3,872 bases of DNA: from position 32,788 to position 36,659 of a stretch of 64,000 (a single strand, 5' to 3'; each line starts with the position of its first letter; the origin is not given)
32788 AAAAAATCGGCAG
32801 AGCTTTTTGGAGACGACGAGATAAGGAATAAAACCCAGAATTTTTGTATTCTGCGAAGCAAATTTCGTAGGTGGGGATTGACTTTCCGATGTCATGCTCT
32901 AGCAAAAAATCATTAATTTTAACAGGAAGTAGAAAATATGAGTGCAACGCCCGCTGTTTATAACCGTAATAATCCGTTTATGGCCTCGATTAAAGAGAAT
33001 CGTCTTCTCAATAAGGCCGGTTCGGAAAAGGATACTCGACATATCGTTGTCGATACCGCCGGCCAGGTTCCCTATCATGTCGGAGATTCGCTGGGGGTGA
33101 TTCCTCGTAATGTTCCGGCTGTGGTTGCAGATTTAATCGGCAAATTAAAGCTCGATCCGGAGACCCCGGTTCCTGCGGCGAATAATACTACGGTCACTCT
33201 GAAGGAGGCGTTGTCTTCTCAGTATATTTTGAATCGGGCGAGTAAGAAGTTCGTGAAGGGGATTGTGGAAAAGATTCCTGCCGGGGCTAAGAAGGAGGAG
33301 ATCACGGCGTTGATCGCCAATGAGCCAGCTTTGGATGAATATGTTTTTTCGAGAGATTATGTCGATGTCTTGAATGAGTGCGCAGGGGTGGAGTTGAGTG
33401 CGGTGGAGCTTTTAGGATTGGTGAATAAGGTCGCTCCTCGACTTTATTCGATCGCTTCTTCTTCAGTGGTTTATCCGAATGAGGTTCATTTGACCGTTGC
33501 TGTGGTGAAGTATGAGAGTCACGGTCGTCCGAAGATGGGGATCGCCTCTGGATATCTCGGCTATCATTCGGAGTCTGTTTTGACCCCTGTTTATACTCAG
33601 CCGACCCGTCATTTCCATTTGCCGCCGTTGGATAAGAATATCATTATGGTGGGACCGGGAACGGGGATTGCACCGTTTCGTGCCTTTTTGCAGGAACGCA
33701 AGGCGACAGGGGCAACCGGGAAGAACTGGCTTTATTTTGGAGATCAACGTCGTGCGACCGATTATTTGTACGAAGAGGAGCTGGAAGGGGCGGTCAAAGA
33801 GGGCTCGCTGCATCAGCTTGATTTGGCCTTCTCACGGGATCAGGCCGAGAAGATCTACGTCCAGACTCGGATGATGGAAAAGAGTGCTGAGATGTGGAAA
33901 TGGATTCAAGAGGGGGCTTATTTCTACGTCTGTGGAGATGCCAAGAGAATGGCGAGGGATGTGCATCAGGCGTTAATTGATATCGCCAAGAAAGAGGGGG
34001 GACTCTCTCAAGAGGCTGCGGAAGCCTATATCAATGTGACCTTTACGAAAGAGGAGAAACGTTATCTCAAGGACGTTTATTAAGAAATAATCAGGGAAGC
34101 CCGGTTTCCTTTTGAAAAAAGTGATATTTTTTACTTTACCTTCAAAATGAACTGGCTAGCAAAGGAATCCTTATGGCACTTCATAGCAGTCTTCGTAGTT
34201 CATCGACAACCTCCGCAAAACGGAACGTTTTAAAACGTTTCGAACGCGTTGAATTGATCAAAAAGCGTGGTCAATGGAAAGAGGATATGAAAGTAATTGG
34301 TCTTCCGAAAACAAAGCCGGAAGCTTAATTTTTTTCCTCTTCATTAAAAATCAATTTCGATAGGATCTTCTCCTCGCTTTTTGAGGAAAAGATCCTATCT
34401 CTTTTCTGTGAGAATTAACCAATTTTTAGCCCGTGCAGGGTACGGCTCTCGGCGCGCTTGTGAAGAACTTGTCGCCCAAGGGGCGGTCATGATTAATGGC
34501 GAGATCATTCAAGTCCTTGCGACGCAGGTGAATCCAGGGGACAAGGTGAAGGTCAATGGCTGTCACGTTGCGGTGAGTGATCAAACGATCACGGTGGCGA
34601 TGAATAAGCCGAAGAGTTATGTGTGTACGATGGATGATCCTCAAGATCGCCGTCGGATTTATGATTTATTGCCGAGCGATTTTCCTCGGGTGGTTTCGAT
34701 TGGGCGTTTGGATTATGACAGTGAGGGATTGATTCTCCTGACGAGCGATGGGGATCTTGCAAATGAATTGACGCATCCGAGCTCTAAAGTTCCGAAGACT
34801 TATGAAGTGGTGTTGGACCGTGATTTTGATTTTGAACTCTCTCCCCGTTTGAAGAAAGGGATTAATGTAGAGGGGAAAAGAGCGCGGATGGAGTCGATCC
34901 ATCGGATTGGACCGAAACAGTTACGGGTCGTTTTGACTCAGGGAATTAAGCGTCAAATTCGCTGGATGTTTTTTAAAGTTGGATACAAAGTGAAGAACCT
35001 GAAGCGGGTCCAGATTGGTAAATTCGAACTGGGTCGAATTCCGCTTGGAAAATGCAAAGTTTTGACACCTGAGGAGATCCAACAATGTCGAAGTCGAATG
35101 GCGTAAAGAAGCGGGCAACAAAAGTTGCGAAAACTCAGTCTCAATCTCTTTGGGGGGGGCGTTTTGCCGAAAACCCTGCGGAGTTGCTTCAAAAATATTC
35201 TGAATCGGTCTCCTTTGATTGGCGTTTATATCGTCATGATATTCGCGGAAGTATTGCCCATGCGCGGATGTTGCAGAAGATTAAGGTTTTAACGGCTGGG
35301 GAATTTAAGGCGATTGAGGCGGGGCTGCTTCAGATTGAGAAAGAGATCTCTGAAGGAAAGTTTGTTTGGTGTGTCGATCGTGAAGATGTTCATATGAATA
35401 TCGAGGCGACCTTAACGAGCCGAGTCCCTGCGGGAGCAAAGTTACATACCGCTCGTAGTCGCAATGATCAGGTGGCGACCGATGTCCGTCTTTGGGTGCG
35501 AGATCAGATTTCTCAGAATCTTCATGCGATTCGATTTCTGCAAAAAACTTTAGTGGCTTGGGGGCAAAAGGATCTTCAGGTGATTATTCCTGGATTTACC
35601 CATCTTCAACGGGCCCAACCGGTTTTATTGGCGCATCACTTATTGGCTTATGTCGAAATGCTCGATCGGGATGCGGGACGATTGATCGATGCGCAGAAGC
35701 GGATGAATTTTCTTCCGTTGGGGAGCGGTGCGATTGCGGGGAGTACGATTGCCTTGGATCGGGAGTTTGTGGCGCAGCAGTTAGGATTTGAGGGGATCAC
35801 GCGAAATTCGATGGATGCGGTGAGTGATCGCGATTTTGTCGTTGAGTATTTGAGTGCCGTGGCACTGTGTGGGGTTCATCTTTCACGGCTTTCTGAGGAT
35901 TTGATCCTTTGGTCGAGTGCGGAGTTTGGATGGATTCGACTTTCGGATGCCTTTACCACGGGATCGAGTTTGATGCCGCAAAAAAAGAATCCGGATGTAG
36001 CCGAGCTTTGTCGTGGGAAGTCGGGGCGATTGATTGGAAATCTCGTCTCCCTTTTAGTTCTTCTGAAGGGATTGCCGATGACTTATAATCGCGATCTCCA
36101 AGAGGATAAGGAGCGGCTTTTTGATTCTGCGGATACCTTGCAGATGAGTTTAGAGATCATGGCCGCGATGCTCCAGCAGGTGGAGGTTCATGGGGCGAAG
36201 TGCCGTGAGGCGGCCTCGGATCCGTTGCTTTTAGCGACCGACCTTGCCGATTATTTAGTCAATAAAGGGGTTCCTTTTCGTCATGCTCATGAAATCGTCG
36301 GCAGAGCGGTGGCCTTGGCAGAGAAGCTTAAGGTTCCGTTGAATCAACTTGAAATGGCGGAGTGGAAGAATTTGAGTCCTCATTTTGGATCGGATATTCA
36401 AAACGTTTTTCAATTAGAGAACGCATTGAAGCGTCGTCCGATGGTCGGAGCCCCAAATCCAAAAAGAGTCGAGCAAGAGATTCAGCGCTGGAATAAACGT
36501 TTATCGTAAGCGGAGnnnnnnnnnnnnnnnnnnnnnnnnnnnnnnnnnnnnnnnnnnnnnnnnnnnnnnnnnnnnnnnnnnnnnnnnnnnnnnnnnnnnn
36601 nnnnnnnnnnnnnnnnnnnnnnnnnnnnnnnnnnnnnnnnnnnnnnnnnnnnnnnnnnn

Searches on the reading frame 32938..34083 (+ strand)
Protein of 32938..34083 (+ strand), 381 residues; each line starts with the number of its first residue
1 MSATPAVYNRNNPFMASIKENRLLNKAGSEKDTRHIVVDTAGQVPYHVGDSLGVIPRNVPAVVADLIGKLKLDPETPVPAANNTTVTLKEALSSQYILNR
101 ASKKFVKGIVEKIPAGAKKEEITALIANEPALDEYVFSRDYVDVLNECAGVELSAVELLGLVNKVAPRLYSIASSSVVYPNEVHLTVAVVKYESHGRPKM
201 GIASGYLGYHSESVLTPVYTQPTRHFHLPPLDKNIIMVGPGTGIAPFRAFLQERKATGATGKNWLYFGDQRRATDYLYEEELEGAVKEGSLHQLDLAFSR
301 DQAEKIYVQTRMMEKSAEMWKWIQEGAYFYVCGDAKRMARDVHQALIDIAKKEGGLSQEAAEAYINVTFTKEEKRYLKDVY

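Call 75: search_protein_families(library=pfam, proteins=[window:32938-34083:+], max_evalue=0.001)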
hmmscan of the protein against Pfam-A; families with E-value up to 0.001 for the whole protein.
window:32938-34083:+ (381 aa): 2 families
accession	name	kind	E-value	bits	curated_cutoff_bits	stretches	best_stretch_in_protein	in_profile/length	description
PF00667.26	FAD_binding_1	-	6.4e-32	111.4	32.3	1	10-206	5-222/222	FAD binding domain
PF00175.26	NAD_binding_1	-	4.1e-17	63.2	22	1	237-343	1-108/109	Oxidoreductase NAD-binding domain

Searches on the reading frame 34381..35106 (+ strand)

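Call 75: search_protein_families(library=pfam, proteins=[window:34381-35106:+], max_evalue=0.001)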
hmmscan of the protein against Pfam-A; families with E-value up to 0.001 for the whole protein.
window:34381-35106:+ (241 aa): 2 families
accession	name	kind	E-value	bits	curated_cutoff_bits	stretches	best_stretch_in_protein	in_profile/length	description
PF00849.27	PseudoU_synth_2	-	4.9e-17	63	26.8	1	72-197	3-150/152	RNA pseudouridylate synthase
PF01479.30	S4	-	5.4e-12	45.7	22.8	1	10-56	1-48/48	S4 domain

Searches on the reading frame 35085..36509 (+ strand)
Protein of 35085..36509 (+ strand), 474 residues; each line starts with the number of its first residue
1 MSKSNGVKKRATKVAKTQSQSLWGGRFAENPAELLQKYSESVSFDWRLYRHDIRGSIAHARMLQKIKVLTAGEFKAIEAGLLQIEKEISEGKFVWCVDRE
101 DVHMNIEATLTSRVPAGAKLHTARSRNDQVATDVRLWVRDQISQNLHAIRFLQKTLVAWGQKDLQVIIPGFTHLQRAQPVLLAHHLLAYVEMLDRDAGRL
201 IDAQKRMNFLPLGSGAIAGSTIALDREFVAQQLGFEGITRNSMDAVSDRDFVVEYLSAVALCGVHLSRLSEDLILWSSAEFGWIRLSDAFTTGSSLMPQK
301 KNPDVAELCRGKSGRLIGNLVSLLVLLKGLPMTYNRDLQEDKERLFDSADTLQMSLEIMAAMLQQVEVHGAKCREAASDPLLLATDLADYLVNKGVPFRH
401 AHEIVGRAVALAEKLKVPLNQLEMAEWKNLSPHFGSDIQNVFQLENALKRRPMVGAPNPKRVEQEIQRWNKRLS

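Call 75: search_protein_families(library=pfam, proteins=[window:35085-36509:+], max_evalue=0.001)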
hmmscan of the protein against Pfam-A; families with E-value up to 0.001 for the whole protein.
window:35085-36509:+ (474 aa): 2 families
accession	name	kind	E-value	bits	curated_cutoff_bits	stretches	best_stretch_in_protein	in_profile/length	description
PF00206.25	Lyase_1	-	3.3e-72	244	27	1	25-318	1-312/312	Lyase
PF14698.11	ASL_C2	-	3e-26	92.1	27.3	1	382-448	2-68/69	Argininosuccinate lyase C-terminal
